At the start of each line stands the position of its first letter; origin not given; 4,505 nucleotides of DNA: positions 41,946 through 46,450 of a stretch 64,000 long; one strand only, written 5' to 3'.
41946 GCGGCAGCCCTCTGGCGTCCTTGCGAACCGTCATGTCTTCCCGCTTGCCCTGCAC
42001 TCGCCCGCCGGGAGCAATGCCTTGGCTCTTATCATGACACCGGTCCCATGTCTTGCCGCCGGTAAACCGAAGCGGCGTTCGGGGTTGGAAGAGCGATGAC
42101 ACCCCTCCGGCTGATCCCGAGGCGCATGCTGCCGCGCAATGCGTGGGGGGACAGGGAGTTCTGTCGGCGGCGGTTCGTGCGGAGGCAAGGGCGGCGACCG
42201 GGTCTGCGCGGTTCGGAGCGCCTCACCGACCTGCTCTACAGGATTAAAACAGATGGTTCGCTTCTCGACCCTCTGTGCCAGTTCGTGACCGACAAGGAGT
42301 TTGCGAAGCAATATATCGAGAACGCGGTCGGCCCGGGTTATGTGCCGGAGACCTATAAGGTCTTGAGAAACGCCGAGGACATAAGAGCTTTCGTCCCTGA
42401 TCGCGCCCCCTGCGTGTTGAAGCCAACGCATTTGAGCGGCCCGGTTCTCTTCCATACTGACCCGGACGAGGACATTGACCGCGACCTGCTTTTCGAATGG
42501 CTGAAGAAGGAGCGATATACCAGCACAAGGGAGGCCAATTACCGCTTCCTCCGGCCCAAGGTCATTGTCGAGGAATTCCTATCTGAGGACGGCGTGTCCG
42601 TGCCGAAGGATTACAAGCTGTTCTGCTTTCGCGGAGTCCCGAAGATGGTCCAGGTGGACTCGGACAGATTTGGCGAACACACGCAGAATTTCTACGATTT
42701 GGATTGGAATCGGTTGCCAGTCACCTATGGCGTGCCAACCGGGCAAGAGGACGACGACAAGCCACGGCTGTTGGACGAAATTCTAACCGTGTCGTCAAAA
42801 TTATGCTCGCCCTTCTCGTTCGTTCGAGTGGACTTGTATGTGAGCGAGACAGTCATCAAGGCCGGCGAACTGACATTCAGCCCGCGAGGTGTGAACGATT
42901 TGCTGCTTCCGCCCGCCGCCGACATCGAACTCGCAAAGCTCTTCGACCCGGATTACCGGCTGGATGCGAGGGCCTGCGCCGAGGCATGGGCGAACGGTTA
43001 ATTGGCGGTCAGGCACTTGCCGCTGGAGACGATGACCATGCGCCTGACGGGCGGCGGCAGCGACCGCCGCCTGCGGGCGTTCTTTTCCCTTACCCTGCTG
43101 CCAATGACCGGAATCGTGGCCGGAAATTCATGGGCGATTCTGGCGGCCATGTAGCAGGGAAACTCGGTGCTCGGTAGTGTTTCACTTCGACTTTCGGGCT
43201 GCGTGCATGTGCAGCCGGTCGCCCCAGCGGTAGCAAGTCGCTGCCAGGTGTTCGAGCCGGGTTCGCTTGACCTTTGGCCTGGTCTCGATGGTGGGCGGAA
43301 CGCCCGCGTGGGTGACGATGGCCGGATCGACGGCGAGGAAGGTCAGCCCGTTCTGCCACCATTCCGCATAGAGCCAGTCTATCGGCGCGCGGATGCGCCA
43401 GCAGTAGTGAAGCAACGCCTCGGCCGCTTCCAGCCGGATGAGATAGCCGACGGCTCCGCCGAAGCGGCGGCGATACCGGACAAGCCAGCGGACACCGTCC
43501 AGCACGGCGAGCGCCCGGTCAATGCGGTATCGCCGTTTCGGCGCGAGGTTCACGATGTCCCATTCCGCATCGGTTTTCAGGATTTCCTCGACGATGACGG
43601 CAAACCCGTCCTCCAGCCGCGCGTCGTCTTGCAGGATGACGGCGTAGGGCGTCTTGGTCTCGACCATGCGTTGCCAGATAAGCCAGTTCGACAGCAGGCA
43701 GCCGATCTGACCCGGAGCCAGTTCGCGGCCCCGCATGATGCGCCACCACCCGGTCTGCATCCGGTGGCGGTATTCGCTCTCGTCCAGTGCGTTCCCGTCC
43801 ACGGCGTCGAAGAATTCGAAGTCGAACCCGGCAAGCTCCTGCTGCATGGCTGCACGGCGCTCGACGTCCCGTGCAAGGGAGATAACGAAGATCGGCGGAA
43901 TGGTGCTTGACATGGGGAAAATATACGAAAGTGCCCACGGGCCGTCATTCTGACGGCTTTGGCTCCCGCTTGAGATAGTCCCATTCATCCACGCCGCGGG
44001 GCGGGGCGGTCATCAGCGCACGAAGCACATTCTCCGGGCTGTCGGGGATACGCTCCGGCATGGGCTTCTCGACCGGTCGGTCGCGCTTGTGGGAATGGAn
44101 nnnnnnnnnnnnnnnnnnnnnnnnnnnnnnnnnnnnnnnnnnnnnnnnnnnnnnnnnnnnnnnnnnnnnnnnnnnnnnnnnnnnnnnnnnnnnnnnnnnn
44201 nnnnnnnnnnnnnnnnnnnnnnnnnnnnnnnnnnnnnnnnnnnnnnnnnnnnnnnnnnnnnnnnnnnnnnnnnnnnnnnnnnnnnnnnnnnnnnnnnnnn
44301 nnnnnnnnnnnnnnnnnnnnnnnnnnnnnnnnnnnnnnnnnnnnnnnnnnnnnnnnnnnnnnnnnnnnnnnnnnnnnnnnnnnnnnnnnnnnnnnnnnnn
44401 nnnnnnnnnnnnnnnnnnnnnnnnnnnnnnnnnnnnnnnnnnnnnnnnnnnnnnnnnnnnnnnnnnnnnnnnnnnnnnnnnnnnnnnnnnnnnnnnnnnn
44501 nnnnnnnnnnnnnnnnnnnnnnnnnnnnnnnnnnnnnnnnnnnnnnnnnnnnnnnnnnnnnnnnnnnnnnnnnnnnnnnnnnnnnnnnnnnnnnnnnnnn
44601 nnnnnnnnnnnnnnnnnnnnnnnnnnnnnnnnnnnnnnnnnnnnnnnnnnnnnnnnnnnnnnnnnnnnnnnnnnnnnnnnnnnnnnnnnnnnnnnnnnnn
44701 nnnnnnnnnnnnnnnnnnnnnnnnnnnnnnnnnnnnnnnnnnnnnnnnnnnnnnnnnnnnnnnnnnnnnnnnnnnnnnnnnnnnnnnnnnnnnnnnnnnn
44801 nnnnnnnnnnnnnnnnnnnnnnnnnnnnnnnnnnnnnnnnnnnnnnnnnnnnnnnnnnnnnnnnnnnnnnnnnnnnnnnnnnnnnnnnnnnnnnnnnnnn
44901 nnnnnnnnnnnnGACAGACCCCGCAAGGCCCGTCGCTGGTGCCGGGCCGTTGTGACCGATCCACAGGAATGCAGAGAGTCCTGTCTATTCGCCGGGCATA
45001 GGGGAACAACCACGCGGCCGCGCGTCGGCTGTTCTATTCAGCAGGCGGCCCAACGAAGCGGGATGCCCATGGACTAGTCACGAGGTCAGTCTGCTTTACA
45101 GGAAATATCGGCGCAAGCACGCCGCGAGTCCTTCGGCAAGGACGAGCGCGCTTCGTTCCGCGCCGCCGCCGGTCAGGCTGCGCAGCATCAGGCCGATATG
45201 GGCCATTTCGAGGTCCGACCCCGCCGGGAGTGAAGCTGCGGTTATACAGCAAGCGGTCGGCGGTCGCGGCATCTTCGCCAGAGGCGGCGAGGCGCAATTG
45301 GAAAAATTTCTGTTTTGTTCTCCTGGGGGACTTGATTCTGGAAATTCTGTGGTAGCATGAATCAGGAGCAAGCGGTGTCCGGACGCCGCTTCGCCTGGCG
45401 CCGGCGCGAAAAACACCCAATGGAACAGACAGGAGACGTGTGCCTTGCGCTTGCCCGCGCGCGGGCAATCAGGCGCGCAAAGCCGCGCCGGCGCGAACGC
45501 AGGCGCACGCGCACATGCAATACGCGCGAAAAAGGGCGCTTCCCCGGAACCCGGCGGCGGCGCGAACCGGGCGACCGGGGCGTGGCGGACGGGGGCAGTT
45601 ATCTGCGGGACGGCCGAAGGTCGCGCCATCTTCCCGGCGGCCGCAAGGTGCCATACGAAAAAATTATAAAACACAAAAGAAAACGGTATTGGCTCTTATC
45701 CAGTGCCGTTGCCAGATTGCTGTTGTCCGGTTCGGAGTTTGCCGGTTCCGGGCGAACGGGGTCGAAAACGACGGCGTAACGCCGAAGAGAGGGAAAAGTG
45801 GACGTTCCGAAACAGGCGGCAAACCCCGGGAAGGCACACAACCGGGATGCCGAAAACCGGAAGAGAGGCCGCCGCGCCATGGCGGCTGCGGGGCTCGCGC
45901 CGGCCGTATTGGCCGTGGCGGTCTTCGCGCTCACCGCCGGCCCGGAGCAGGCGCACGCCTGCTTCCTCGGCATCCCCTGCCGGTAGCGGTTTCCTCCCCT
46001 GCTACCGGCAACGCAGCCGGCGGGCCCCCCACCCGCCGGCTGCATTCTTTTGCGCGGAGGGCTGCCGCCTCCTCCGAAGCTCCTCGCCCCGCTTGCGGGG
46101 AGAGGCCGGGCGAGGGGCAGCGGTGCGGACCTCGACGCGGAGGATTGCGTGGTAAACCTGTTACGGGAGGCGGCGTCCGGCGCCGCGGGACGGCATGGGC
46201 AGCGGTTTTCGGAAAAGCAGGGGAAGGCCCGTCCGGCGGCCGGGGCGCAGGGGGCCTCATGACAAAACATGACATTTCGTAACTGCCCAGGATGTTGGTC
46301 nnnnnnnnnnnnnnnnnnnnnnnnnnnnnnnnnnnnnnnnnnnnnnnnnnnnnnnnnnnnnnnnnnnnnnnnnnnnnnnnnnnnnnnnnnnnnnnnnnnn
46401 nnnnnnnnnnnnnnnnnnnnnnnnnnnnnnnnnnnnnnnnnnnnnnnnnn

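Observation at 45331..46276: Long variant of the repeat family (copy A) embedding a small secreted-peptide-like ORF and tandem intrinsic terminators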

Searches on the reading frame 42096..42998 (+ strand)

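Call 39: search_protein_families(library=pfam, proteins=[window:42096-42998:+], max_evalue=0.01)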
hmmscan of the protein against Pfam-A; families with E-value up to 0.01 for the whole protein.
window:42096-42998:+ (301 aa): 1 family
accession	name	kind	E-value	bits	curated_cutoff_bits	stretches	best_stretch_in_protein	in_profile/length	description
PF14305.11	ATPgrasp_TupA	-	3.1e-36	125.6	25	1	64-281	18-238/241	TupA-like ATPgrasp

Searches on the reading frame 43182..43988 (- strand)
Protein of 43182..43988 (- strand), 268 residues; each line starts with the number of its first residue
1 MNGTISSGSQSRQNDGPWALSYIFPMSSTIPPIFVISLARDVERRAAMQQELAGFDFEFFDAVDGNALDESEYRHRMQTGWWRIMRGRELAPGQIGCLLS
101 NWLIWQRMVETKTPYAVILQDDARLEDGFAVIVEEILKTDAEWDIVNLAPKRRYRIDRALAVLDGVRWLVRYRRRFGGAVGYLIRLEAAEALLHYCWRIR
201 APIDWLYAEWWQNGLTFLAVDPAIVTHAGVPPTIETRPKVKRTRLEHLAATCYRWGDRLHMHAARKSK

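Call 39: search_protein_families(library=pfam, proteins=[window:43182-43988:-], max_evalue=0.01)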
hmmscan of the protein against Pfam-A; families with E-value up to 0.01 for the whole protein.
window:43182-43988:- (268 aa): 1 family
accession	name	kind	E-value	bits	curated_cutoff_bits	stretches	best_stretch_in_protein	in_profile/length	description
PF01755.23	Glyco_transf_25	-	1.2e-32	113.8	24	1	32-205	3-197/199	Glycosyltransferase family 25 (LPS biosynthesis protein)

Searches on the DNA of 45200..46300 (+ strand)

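Call 19: search_dna_similar(query=window:45300-46290:+, collection=plasmids, mode=distant, max_rows=30)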
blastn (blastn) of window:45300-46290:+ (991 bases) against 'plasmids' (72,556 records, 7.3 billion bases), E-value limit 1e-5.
No match.

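Call 26: search_rna_families(source=window, start=45200, end=46300, threshold=evalue, max_evalue=10)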
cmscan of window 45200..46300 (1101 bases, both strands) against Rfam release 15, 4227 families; matches with E-value up to 10: 8.
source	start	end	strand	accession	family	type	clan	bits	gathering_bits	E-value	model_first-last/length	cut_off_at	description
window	45972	46050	+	RF02344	ar14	Gene; sRNA;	-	29.1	58.8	0.0029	1-123/123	no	Alphaproteobacterial ar14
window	46006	46049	+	RF01791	F6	Gene; sRNA;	-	24.9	46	0.074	1-57/57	no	F6 TB sRNA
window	45976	46011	+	RF03340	mir-6511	Gene; miRNA;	-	18.7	87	3.9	1-67/67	no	mir-6511 microRNA precursor family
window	46007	46079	-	RF02235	asX1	Gene; sRNA;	-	17.5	70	7.1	1-115/115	no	Xanthomonadaceae sRNA asX1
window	45439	45533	+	RF01729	Termite-flg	Cis-reg;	-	15.2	40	9.4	1-106/106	no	Termite-flg RNA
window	45842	45867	+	RF02914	DUF805b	Cis-reg;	CL00115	13.1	35.6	1.7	2-29/35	no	DUF805b RNA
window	46013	46043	+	RF02690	BTH_s1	Gene; sRNA;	-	11.7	74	5.2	42-72/205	no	Burkholderia sRNA 1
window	45556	45716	+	RF04321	tmRNA_permuted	Gene;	-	11.6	47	8.1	1-213/213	no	permuted transfer-messenger RNA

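Call 29: search_rna_families(source=window, start=45900, end=46150, threshold=evalue, max_evalue=1, show_alignments=2)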
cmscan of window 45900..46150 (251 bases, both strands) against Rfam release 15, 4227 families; matches with E-value up to 1: 7.
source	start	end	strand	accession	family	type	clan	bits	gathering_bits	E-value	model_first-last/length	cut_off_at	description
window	45972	46050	+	RF02344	ar14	Gene; sRNA;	-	29.1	58.8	0.00065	1-123/123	no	Alphaproteobacterial ar14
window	46006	46049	+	RF01791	F6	Gene; sRNA;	-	24.9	46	0.017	1-57/57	no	F6 TB sRNA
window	46069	46114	+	RF03698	mir-2861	Gene; miRNA;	-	22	89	0.14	1-82/82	no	mir-2861 microRNA precursor family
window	46040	46118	-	RF00094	HDV_ribozyme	Gene; ribozyme;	-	20.6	50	0.55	1-89/89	no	Hepatitis delta virus ribozyme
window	45939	46049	+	RF02354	BjrC80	Gene; sRNA;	-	20.4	80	0.048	1-162/162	no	Bradyrhizobiaceae sRNA BjrC80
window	45932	46048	+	RF02342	ar7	Gene; sRNA;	-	19.6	60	0.051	1-145/145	no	Alphaproteobacterial sRNA ar7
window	45977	46048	+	RF02501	Atu_C7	Gene; sRNA;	-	12.3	45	0.79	56-157/157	no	Rhizobiales sRNA Atu_C7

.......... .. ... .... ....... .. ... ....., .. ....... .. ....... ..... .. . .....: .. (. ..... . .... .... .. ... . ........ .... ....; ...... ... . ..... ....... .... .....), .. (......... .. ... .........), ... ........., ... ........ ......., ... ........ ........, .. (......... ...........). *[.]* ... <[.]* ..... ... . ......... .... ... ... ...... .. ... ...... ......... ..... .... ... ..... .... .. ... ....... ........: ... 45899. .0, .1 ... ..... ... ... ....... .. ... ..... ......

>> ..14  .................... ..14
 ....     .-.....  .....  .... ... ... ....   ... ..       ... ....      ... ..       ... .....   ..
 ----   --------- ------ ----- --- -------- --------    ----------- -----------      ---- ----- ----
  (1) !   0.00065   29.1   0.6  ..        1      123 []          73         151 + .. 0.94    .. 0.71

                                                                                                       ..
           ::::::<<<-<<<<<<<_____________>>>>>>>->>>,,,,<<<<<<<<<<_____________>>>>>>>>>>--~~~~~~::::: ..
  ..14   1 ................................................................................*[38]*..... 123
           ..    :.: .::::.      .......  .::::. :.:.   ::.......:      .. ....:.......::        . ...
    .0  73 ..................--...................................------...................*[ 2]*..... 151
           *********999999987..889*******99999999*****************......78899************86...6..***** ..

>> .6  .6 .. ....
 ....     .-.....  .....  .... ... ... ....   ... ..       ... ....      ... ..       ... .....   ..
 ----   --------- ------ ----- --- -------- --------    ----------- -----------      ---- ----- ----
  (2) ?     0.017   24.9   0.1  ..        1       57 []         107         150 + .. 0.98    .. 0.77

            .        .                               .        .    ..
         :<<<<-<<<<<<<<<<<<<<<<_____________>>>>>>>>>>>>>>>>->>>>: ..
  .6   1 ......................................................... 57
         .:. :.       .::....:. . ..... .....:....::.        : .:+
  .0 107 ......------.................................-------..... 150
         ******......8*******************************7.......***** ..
